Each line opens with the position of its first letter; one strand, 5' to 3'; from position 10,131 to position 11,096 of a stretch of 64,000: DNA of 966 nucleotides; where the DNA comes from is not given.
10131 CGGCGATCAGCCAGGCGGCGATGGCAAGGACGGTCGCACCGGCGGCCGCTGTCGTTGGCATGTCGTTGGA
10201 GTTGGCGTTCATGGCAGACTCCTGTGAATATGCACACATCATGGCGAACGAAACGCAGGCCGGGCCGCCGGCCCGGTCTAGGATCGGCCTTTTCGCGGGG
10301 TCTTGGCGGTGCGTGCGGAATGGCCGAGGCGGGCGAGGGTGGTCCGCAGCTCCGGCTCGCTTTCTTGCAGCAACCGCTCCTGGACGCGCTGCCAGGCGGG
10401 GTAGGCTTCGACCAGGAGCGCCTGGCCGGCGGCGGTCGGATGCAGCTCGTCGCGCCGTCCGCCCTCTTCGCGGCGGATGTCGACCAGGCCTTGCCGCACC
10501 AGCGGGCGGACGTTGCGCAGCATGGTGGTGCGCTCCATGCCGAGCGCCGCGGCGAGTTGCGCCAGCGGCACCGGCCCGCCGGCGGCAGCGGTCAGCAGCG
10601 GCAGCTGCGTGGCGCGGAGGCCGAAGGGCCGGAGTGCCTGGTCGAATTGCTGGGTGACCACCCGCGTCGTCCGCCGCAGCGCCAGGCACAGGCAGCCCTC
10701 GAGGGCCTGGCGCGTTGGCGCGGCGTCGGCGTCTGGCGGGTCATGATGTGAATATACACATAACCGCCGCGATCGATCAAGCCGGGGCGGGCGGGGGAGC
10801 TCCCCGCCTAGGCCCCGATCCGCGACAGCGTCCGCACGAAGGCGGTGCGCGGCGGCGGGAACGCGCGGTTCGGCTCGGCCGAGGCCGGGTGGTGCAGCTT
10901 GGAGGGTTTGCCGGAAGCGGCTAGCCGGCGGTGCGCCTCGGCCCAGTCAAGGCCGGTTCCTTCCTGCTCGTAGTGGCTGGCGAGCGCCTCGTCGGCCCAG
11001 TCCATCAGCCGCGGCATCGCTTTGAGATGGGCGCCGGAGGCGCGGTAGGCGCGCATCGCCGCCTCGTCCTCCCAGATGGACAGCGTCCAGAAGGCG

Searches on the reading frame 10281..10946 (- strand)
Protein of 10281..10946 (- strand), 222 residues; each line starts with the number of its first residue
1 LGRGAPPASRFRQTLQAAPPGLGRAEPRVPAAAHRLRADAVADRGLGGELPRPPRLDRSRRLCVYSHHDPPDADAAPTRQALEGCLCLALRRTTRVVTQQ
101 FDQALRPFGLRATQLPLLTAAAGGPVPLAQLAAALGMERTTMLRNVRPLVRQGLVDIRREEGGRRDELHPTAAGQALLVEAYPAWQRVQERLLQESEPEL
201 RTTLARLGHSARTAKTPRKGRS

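Call 33: search_protein_families(library=pfam, proteins=[window:10281-10946:-], max_evalue=0.001)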
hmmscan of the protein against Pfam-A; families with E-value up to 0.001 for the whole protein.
window:10281-10946:- (222 aa): 4 families
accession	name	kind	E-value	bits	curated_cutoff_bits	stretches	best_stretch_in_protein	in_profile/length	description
PF12802.13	MarR_2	-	7.3e-07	29.7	27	1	109-165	2-60/61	MarR family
PF25213.1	HVO_A0261_N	-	2.8e-06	27.5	35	1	113-182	12-75/86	HVO_A0261 N-terminal domain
PF12840.13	HTH_20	-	1.2e-05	25.6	27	1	118-157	13-50/51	Helix-turn-helix domain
PF09339.16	HTH_IclR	-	0.00011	22.3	22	1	120-155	13-48/52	IclR helix-turn-helix domain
